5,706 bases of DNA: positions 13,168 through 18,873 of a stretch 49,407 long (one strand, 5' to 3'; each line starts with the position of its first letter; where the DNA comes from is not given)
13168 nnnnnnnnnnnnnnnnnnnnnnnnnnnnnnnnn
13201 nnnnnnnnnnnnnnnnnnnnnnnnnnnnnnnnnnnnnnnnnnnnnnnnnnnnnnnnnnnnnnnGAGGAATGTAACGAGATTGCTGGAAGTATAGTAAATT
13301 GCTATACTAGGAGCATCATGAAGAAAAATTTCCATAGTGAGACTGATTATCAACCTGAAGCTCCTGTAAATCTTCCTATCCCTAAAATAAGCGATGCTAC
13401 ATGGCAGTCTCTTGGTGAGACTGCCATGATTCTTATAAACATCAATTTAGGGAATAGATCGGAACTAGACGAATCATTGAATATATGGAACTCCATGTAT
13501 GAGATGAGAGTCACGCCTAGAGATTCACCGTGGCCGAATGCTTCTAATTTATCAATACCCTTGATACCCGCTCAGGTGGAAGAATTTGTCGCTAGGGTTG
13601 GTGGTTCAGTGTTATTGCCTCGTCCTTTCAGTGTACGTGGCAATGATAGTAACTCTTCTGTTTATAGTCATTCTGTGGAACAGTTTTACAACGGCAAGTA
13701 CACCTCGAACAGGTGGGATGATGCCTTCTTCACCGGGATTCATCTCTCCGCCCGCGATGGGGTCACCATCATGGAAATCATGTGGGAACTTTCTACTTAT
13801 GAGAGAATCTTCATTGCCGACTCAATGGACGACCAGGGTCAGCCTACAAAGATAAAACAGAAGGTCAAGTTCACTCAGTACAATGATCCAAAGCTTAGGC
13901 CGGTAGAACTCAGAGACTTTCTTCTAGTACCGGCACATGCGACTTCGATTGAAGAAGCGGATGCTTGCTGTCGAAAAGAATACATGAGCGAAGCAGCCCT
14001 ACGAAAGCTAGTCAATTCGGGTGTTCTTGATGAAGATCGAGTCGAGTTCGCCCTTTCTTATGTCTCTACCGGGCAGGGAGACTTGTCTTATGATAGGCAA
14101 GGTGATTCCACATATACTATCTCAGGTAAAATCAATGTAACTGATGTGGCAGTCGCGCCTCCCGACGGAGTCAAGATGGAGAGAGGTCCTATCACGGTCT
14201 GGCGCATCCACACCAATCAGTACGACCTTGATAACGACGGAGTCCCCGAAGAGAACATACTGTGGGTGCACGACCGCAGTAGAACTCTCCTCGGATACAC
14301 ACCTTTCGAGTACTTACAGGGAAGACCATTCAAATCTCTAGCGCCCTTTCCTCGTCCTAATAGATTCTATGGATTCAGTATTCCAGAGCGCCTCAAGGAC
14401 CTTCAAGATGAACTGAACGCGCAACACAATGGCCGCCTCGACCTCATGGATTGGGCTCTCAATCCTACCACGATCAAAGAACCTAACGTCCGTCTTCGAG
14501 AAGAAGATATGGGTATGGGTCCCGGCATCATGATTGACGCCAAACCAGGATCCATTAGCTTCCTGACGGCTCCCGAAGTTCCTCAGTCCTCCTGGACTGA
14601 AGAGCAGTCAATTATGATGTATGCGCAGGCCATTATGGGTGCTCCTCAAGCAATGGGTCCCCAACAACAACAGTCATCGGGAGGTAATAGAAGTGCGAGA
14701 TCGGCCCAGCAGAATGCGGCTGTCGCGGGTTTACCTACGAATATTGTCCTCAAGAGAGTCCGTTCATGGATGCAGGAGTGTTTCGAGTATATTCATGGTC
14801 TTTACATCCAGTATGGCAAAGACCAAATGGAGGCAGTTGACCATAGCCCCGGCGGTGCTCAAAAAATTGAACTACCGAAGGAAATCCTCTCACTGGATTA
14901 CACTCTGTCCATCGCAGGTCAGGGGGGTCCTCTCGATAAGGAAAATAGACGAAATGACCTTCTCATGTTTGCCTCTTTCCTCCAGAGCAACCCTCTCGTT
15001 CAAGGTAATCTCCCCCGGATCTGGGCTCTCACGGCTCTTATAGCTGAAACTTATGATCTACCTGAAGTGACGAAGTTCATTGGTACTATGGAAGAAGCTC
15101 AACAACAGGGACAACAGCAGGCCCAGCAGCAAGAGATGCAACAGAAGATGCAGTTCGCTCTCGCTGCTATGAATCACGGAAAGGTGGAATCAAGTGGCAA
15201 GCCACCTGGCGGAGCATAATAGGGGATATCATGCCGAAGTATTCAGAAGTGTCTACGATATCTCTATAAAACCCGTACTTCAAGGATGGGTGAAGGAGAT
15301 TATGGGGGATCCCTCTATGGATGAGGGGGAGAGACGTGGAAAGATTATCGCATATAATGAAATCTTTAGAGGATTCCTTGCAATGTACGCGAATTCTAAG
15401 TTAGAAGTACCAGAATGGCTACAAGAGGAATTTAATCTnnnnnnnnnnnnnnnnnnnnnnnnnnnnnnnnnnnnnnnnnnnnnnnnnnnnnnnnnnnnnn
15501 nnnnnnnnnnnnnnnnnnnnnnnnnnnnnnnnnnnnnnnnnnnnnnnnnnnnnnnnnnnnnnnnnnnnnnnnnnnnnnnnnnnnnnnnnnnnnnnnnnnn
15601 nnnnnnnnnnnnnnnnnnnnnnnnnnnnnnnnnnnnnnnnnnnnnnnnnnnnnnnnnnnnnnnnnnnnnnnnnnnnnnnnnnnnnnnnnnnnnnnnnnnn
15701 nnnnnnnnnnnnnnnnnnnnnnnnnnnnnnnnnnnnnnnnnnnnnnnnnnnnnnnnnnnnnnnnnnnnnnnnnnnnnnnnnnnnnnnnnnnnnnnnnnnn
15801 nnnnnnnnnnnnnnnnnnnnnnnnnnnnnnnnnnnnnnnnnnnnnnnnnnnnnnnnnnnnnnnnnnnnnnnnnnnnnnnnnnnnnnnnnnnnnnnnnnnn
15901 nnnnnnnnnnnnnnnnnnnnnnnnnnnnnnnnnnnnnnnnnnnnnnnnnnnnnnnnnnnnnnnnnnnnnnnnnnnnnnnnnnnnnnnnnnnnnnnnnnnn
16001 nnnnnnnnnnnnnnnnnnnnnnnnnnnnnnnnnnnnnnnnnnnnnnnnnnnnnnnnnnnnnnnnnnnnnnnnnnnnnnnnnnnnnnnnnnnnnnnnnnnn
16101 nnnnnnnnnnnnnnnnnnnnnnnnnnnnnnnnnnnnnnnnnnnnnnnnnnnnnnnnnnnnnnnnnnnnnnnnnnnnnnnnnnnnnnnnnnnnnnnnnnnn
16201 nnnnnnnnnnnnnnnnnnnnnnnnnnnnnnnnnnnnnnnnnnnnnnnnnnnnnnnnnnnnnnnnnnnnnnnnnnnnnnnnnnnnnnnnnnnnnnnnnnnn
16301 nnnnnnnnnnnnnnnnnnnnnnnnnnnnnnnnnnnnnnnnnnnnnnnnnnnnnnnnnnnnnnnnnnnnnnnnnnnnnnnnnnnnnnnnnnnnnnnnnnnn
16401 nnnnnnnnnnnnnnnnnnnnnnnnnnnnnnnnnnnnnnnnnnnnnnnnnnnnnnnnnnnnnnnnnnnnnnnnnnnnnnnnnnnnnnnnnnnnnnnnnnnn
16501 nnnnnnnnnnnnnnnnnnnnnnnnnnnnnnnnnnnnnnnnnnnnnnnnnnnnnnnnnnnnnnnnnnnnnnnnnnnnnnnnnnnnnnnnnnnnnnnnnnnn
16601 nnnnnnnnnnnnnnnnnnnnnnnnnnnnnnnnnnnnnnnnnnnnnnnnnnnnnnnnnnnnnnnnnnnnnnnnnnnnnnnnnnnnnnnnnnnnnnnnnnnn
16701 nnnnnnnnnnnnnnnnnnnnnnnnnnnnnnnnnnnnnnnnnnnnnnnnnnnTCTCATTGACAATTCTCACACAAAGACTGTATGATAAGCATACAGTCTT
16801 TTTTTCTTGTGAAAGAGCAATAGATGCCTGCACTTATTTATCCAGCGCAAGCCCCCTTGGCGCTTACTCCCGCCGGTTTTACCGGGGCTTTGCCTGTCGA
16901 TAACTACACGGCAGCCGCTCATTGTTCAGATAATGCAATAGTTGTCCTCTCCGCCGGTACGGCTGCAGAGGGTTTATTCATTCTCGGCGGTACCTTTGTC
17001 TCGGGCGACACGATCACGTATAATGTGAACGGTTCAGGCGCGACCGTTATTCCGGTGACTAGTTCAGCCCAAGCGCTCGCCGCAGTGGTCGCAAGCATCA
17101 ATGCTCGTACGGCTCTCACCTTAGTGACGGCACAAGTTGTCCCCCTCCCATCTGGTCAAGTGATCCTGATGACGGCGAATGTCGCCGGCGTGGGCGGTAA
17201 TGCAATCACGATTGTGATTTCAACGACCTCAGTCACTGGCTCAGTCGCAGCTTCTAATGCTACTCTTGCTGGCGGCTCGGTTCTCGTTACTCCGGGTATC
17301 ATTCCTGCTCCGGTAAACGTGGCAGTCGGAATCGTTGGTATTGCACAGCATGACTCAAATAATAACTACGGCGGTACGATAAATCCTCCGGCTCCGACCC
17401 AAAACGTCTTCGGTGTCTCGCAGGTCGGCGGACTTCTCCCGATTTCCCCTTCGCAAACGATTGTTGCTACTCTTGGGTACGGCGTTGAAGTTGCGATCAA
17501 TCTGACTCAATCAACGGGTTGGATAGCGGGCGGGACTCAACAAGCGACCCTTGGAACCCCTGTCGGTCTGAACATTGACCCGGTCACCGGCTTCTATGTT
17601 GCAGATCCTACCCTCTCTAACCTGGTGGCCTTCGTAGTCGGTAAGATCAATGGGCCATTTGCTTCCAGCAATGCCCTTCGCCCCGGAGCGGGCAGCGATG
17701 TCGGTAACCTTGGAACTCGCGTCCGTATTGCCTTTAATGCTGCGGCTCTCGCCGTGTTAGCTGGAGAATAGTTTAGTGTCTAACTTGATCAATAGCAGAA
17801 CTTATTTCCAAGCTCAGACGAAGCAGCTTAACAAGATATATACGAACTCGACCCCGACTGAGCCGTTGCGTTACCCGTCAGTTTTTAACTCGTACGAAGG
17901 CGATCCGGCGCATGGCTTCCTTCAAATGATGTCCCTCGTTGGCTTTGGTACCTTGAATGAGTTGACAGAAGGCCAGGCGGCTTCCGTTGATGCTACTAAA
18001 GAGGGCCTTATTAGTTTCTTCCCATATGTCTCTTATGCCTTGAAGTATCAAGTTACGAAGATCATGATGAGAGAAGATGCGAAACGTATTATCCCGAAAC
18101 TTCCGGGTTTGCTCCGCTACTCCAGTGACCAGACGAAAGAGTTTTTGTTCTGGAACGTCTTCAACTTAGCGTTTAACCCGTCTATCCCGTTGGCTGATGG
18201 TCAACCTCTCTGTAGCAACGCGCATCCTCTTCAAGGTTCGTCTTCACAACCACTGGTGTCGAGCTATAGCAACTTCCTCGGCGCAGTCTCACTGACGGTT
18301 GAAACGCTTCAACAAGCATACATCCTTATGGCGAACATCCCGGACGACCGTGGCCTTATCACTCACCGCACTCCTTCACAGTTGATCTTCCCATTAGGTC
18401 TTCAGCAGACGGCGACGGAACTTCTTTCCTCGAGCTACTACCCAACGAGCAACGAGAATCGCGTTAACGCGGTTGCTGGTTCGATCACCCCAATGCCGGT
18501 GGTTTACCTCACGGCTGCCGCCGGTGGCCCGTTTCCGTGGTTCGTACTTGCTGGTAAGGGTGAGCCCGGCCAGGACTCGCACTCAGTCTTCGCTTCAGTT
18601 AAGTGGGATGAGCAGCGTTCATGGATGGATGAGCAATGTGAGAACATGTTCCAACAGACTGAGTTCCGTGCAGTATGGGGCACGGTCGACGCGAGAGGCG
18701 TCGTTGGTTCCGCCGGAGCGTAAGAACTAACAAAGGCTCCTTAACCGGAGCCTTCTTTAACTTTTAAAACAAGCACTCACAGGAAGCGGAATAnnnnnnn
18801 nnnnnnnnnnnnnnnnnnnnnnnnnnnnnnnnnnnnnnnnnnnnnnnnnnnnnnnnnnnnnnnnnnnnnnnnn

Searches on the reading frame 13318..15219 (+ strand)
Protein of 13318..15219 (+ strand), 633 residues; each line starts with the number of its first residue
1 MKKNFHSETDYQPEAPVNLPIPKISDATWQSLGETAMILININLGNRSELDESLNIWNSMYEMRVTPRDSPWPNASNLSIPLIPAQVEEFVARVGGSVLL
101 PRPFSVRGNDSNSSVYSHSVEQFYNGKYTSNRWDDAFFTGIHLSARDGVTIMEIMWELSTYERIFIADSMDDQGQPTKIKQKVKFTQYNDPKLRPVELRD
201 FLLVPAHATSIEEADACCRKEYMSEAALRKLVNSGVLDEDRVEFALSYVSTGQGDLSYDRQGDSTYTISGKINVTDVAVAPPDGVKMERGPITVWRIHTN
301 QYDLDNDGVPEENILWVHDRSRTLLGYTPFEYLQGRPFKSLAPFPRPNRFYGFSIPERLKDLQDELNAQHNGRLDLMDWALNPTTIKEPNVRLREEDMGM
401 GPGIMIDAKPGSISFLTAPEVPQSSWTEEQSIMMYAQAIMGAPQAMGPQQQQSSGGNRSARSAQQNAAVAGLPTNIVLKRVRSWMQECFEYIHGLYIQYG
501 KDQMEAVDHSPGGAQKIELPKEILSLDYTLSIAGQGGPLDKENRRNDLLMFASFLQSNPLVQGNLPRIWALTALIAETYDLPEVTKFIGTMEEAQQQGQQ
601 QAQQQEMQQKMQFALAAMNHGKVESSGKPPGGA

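Call 3: search_protein_families(library=pfam, proteins=[window:13318-15219:+], max_evalue=0.1)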
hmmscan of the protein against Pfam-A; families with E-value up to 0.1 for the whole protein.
window:13318-15219:+ (633 aa): 1 family
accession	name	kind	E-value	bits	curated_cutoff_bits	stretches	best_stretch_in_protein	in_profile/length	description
PF23899.1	SU10_portal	-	1.1e-25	90.6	30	1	167-612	166-591/593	Phage SU10 portal protein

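Call 4: search_protein_families(library=phrogs, proteins=[window:13318-15219:+], max_evalue=0.01)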
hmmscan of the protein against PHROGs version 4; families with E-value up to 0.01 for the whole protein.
window:13318-15219:+ (633 aa): 3 families
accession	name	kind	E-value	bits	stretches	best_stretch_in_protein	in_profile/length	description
phrog_1216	-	head and packaging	2.1e-25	90.4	1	179-612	200-623/714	portal protein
phrog_332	-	connector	3.5e-22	79.5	1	182-627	150-544/560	head-tail adaptor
phrog_449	-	connector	0.0021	17.6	1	539-621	424-508/520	head-tail adaptor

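Call 74: search_dna_similar(query=window:13318-15219:+, collection=phages, mode=protein, max_rows=25, max_evalue=0.001)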
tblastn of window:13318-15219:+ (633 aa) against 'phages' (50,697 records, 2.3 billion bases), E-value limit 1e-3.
Records with a match: 5; places in all: 5; records where one place covers at least 80% of the query: 0.
Best place of each record, by identity: <60% 5.
By first word of the organism name: Caudoviricetes 4; Pelagibacter 1.
By host as written in the record: - 3; Candidatus Pelagibacter sp. HTCC7211 1; Methanomicrobiales 1.
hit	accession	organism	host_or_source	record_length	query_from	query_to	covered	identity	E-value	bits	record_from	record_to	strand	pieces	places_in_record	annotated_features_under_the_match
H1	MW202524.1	Caudoviricetes sp.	Manatee Spring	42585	177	403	36%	28.2%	2e-6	57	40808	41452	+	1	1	portal protein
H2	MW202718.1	Caudoviricetes sp.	Manatee Spring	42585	177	403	36%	28.2%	2e-6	57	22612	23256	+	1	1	portal protein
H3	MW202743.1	Caudoviricetes sp.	Manatee Spring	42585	177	403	36%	28.2%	2e-6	57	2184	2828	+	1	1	portal protein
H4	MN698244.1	Pelagibacter phage HTVC106P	Candidatus Pelagibacter sp. HTCC7211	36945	182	382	32%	28.0%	1e-5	55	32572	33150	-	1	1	hypothetical protein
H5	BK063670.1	Caudoviricetes sp. vir526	Methanomicrobiales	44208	302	375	12%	37.8%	2e-5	54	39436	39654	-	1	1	portal protein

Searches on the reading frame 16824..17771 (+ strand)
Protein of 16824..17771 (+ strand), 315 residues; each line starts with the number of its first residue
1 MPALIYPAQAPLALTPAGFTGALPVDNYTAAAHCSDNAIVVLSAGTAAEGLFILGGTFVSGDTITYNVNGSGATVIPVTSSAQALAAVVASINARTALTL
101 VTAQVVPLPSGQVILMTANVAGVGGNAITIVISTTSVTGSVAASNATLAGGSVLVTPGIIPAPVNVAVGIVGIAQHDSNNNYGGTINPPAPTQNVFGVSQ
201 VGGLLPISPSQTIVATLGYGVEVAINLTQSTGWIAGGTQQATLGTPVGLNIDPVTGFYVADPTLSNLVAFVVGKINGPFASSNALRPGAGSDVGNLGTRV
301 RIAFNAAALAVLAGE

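Call 3: search_protein_families(library=pfam, proteins=[window:16824-17771:+], max_evalue=0.1)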
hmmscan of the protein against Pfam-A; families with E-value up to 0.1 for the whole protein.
window:16824-17771:+ (315 aa): 0 families

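Call 4: search_protein_families(library=phrogs, proteins=[window:16824-17771:+], max_evalue=0.01)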
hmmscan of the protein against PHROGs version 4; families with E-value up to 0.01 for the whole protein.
window:16824-17771:+ (315 aa): 0 families

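Call 97: search_solved_structures(query=A3, max_evalue=1)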
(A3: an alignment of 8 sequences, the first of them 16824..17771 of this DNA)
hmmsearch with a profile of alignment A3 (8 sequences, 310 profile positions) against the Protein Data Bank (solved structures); distinct sequences matched with E-value up to 1: 1.
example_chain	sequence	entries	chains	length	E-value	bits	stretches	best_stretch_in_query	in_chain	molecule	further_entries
3nqy_A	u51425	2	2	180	0.35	13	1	190-243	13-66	Secreted metalloprotease Mcp02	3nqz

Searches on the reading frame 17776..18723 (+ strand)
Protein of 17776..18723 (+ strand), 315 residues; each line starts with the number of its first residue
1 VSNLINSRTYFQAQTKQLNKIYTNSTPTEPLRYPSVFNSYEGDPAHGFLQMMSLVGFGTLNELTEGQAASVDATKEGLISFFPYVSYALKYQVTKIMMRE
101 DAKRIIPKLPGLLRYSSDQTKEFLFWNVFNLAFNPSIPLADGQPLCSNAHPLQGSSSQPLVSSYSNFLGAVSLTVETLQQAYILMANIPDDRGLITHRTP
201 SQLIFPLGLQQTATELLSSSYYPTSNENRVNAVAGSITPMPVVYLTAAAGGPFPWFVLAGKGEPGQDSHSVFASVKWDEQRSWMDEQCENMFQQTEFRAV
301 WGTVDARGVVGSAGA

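Call 3: search_protein_families(library=pfam, proteins=[window:17776-18723:+], max_evalue=0.1)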
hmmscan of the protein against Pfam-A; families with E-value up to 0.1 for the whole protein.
window:17776-18723:+ (315 aa): 1 family
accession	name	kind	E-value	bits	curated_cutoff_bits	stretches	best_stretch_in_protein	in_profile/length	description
PF10124.15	Mu-like_gpT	-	0.0027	17.6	20.1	1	172-232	219-279/289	Mu-like prophage major head subunit gpT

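Call 4: search_protein_families(library=phrogs, proteins=[window:17776-18723:+], max_evalue=0.01)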
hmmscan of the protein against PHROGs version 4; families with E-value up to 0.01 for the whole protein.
window:17776-18723:+ (315 aa): 3 families
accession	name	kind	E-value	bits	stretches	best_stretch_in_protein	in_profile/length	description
phrog_133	-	head and packaging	3.8e-05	23.5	1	84-263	455-617/668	head maturation protease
phrog_4523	-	head and packaging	4e-05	23.5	1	87-261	436-590/644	major head and protease protein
phrog_371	-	head and packaging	0.00078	19.8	0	172-230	234-291/303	major head protein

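Call 75: search_dna_similar(query=window:17776-18723:+, collection=phages, mode=protein, max_rows=25, max_evalue=0.001)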
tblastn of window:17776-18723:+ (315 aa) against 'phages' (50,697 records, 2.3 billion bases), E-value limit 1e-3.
Records with a match: 15; places in all: 15; records where one place covers at least 80% of the query: 6.
Best place of each record, by identity: <60% 15.
By first word of the organism name: Caudoviricetes 7; Caulobacter 4; Bacillus 1; Alcaligenes 1; phage 1; Phage 1.
By host as written in the record: - 6; Caulobacter vibrioides CB15 3; Bacillus sp. (in: Bacteria) 1; Alcaligenes faecalis 10106 1; unknown 1; Methanomicrobiales 1; Caulobacter vibrioides 1; Gammaproteobacteria 1.
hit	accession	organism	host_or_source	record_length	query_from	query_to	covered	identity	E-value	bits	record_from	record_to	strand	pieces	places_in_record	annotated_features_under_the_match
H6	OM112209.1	Bacillus phage PK1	Bacillus sp. (in: Bacteria)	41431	18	315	95%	27.2%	9e-16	84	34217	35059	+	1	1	major head subunit family protein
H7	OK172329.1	Alcaligenes phage vB_Af_QDWS535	Alcaligenes faecalis 10106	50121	4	315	99%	25.7%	4e-19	94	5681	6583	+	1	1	hypothetical protein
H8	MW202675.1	Caudoviricetes sp.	Manatee Spring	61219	30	312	90%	27.6%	2e-10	68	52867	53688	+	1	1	major capsid protein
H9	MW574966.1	phage 023Pt_psg01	unknown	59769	32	312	89%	27.2%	4e-14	79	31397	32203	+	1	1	putative phage head protein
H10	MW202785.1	Caudoviricetes sp.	Manatee Spring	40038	1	315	100%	24.0%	2e-12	74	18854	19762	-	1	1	major capsid protein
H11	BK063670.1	Caudoviricetes sp. vir526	Methanomicrobiales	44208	54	315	83%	25.2%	2e-13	76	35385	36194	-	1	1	major head protein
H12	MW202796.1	Caudoviricetes sp.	Manatee Spring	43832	45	257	68%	30.3%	2e-16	86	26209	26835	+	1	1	major capsid protein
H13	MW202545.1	Caudoviricetes sp.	Manatee Spring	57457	18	233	69%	28.0%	9e-10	66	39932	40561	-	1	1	major capsid protein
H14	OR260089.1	Caulobacter phage GB2A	Caulobacter vibrioides CB15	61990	33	233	64%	28.6%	5e-9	63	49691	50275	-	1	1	hypothetical protein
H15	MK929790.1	Caulobacter phage RW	Caulobacter vibrioides CB15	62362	33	233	64%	28.6%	5e-9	63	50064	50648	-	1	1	hypothetical protein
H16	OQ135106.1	Caulobacter phage RLK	Caulobacter vibrioides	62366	33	233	64%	28.6%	5e-9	63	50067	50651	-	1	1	RLK_gp086c: hypothetical protein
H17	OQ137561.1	Caulobacter phage KcrB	Caulobacter vibrioides CB15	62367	33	233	64%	28.6%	5e-9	63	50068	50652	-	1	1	KcrB_gp086c: hypothetical protein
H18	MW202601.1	Caudoviricetes sp.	Manatee Spring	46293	50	265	69%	24.7%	1e-5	53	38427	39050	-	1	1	major capsid protein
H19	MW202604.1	Caudoviricetes sp.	Manatee Spring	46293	50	265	69%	24.7%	1e-5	53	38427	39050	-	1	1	major capsid protein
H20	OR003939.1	Phage DSL-LC04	Gammaproteobacteria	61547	56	233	57%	28.3%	1e-8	62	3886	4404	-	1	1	major capsid protein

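Call 78: get_annotated_region(hit=H7, flank=6000)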
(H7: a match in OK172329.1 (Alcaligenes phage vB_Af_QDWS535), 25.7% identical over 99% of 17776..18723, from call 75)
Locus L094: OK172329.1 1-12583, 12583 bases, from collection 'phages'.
description: Alcaligenes phage vB_Af_QDWS535, complete genome.
organism: Alcaligenes phage vB_Af_QDWS535 (NCBI taxid 2877942)
taxonomy: Viruses; Duplodnaviria; Heunggongvirae; Uroviricota; Caudoviricetes
host: Alcaligenes faecalis 10106; source: -; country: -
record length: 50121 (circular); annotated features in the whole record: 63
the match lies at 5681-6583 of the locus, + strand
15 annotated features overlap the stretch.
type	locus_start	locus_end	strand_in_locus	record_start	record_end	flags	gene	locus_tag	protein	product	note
CDS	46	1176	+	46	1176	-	-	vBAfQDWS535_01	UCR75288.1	terminase large subunit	Archaeophage PsiM2, terminase large subunit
CDS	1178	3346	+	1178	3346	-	-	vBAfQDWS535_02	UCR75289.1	hypothetical protein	-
CDS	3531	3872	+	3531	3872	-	-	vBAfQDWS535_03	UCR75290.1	co-chaperonin GroES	GroS Co-chaperonin GroES (HSP10)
CDS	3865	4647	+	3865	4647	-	-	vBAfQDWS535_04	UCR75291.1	hypothetical protein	-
CDS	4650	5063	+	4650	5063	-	-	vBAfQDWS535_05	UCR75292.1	hypothetical protein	-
CDS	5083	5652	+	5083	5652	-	-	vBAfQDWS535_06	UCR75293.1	hypothetical protein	-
CDS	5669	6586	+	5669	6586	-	-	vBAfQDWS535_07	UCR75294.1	hypothetical protein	Bacteriophage Mu, GpT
CDS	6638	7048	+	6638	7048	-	-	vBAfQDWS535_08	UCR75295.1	hypothetical protein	-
CDS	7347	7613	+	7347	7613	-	-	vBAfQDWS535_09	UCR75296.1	hypothetical protein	-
CDS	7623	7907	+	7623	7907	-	-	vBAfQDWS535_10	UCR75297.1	hypothetical protein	-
CDS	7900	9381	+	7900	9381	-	-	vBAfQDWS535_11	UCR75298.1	hypothetical protein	-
CDS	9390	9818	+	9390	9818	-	-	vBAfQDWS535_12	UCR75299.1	holin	Holin of 3TMs, for gene-transfer release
CDS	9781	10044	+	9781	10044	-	-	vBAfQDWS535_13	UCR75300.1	hypothetical protein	-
CDS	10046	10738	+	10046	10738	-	-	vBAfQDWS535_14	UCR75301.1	hypothetical protein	-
CDS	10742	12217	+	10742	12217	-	-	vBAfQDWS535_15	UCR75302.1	hypothetical protein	-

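Call 79: get_annotated_region(hit=H11, flank=6000)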
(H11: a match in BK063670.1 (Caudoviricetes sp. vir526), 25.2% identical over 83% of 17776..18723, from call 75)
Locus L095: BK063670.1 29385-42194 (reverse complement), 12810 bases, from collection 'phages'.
description: TPA_asm: Caudoviricetes sp. vir526 genomic sequence.
organism: Caudoviricetes sp. vir526 (NCBI taxid 3068364)
taxonomy: Viruses; Duplodnaviria; Heunggongvirae; Uroviricota; Caudoviricetes
host: Methanomicrobiales; source: iso-alkane-degrading methanogenic enrichment culture; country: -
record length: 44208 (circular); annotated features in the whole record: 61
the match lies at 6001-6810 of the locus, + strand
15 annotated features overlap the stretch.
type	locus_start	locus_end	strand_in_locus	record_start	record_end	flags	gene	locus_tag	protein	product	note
CDS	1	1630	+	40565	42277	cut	-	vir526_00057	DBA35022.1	terminase large subunit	phrog_38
CDS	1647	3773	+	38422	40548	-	-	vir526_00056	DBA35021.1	portal protein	phrog_1216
CDS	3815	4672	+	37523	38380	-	-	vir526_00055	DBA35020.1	hypothetical protein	-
CDS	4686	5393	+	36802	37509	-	-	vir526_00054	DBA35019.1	hypothetical protein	-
CDS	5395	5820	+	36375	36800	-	-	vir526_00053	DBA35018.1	hypothetical protein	-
CDS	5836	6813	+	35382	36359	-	-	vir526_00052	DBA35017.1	major head protein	phrog_371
CDS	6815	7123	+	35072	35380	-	-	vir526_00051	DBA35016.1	hypothetical protein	-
CDS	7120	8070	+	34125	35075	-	-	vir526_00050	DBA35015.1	hypothetical protein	-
CDS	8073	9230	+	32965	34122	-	-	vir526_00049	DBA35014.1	hypothetical protein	-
CDS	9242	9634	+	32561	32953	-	-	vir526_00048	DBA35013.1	tail fiber assembly protein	phrog_188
CDS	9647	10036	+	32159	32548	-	-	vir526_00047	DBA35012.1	hypothetical protein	-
CDS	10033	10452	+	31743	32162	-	-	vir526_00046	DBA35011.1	hypothetical protein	-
CDS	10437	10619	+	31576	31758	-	-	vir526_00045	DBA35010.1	hypothetical protein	-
CDS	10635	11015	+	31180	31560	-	-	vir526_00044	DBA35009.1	hypothetical protein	-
CDS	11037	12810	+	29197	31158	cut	-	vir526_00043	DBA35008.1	hypothetical protein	-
